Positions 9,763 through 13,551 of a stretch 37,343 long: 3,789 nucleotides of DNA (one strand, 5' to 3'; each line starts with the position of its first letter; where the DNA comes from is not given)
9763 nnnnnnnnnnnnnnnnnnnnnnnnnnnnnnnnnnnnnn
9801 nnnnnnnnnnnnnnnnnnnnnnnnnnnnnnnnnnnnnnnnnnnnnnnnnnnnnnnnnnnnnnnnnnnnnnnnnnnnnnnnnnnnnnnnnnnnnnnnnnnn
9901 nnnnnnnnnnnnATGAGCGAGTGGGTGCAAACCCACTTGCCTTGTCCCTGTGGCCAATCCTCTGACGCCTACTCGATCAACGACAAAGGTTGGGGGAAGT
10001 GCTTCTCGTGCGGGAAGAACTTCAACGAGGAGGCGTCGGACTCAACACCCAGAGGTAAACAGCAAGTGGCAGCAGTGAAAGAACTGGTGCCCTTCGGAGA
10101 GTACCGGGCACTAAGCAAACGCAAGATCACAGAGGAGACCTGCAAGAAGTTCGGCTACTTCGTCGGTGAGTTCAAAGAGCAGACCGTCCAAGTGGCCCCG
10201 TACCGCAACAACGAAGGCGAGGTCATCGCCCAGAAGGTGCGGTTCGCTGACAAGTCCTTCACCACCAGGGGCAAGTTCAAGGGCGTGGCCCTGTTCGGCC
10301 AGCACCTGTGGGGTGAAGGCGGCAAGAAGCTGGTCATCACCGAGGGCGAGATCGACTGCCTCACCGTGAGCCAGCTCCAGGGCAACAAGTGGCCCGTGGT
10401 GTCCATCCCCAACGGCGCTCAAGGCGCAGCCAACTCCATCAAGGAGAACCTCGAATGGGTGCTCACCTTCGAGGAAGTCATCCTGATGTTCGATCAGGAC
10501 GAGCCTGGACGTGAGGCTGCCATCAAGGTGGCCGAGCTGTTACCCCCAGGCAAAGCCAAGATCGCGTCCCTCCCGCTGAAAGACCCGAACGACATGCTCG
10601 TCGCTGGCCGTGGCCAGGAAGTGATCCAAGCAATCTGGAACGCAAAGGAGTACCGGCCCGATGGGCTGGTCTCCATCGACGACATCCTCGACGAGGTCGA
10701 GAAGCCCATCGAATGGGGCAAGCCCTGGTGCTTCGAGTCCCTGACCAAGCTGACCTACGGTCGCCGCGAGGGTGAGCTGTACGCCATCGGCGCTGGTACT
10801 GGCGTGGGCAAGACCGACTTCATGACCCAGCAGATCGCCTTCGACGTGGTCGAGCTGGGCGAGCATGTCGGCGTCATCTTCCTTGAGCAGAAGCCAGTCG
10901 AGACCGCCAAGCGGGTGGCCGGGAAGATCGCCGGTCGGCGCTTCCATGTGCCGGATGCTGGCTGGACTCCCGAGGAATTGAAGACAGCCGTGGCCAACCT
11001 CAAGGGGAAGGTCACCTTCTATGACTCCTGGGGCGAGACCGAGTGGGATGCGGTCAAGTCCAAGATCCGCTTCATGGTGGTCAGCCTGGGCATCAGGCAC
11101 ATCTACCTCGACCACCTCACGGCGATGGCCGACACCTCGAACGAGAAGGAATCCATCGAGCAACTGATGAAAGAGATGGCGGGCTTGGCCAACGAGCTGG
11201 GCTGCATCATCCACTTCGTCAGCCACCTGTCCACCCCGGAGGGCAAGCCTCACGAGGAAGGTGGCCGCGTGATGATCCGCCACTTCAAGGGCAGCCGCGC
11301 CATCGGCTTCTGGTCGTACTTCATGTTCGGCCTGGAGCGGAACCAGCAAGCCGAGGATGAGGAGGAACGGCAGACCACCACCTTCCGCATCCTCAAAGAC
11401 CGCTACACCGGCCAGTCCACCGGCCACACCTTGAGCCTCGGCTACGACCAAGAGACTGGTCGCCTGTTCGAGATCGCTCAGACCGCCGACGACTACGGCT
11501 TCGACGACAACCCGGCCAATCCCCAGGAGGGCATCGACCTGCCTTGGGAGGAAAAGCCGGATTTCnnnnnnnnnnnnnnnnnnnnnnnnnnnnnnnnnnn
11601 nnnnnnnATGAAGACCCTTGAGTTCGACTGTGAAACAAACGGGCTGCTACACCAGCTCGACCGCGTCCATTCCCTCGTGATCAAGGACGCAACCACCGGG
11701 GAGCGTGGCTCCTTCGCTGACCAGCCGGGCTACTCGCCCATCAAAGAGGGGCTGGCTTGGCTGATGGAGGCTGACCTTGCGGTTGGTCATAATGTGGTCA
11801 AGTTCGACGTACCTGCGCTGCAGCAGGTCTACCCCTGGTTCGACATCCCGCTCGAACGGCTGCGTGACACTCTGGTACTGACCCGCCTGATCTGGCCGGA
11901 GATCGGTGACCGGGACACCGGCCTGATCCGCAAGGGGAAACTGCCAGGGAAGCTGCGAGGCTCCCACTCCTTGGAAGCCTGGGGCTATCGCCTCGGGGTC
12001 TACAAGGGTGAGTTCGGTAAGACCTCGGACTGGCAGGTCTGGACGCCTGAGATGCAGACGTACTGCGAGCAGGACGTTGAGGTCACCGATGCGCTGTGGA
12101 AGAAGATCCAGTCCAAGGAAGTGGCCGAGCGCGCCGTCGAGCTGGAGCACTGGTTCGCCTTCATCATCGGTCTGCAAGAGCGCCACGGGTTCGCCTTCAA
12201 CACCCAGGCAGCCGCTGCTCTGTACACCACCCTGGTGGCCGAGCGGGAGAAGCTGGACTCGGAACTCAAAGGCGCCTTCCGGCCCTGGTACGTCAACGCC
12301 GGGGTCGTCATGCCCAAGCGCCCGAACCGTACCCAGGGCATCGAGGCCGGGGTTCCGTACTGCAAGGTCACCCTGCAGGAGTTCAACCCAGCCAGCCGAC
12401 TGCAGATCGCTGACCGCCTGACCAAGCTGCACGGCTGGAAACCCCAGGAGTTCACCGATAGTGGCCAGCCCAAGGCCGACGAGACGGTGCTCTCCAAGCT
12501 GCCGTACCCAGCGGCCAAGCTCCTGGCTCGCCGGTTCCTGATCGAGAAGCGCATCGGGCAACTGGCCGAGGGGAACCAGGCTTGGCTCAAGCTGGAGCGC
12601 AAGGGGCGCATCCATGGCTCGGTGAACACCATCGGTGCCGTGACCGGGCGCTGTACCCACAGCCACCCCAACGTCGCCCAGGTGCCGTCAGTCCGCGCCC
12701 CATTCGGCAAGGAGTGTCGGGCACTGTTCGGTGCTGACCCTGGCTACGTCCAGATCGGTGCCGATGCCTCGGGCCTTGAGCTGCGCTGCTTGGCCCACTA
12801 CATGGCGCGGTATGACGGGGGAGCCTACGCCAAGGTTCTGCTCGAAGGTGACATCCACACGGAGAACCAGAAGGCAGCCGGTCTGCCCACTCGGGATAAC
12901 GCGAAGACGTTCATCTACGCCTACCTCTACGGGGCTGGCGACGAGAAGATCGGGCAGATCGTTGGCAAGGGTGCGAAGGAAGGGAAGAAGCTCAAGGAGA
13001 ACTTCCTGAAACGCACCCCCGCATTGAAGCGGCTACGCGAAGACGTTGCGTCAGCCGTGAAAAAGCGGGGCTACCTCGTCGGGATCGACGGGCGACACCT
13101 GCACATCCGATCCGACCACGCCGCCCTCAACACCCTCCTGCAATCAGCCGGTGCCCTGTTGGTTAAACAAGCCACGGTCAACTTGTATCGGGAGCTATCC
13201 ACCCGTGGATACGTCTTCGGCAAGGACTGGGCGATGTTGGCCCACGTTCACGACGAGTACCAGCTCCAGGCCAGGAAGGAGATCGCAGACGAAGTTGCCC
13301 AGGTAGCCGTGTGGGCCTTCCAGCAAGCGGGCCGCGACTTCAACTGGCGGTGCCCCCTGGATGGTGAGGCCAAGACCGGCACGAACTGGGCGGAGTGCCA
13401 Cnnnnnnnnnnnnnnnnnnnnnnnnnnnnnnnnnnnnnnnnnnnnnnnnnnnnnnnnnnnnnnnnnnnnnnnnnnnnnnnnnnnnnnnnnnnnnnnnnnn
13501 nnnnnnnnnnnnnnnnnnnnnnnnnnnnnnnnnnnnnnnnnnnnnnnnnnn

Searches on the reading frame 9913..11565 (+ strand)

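Call 28: search_protein_families(library=phrogs, proteins=[window:9913-11565:+], max_evalue=0.001)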
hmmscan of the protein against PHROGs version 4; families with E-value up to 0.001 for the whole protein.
window:9913-11565:+ (551 aa): 8 families
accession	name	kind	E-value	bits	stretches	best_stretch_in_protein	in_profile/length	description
phrog_239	-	DNA, RNA and nucleotide metabolism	2.4e-188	629.7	1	4-537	38-616/801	DNA primase/helicase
phrog_19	-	DNA, RNA and nucleotide metabolism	6.9e-28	98.9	1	254-532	310-589/621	DnaB-like replicative helicase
phrog_47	-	DNA, RNA and nucleotide metabolism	3e-22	80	1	22-245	69-334/947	DNA primase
phrog_243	-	DNA, RNA and nucleotide metabolism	6.5e-15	55.8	1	270-515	18-262/273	DnaB-like replicative helicase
phrog_5482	-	unknown function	9.5e-11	42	1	256-523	16-301/341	-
phrog_849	-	DNA, RNA and nucleotide metabolism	1.1e-07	32.2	1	116-246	212-344/435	DNA primase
phrog_3123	-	unknown function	9.6e-05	22.1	1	381-496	445-558/583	-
phrog_510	-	DNA, RNA and nucleotide metabolism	0.00023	21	1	115-261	226-381/667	DNA primase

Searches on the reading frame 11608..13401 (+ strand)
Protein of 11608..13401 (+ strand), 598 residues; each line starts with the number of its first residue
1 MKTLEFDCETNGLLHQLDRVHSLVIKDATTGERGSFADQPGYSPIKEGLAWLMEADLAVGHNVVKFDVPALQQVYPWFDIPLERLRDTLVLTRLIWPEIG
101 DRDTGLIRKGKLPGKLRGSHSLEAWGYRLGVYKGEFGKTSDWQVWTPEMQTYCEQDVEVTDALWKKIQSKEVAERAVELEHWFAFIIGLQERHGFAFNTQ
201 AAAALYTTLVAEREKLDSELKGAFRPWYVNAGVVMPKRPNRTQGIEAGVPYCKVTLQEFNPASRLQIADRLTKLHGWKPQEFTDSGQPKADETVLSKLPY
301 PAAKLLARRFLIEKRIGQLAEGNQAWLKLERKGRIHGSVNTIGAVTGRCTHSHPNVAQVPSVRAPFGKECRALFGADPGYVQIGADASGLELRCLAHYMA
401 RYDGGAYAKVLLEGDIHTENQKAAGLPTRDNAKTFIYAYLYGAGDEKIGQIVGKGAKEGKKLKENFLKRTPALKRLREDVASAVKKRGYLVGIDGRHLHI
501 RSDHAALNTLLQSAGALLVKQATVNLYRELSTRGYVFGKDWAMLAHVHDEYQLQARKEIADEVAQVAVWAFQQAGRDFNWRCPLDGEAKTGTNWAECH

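Call 27: search_protein_families(library=pfam, proteins=[window:11608-13401:+], max_evalue=0.01)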
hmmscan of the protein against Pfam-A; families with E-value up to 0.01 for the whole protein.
window:11608-13401:+ (598 aa): 2 families
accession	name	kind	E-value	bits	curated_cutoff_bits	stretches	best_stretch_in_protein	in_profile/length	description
PF00476.26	DNA_pol_A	-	2.5e-45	155.5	34.3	1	256-596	27-381/381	DNA polymerase family A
PF01612.26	DNA_pol_A_exo1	-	0.0056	16.9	23.6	0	4-169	23-170/173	3'-5' exonuclease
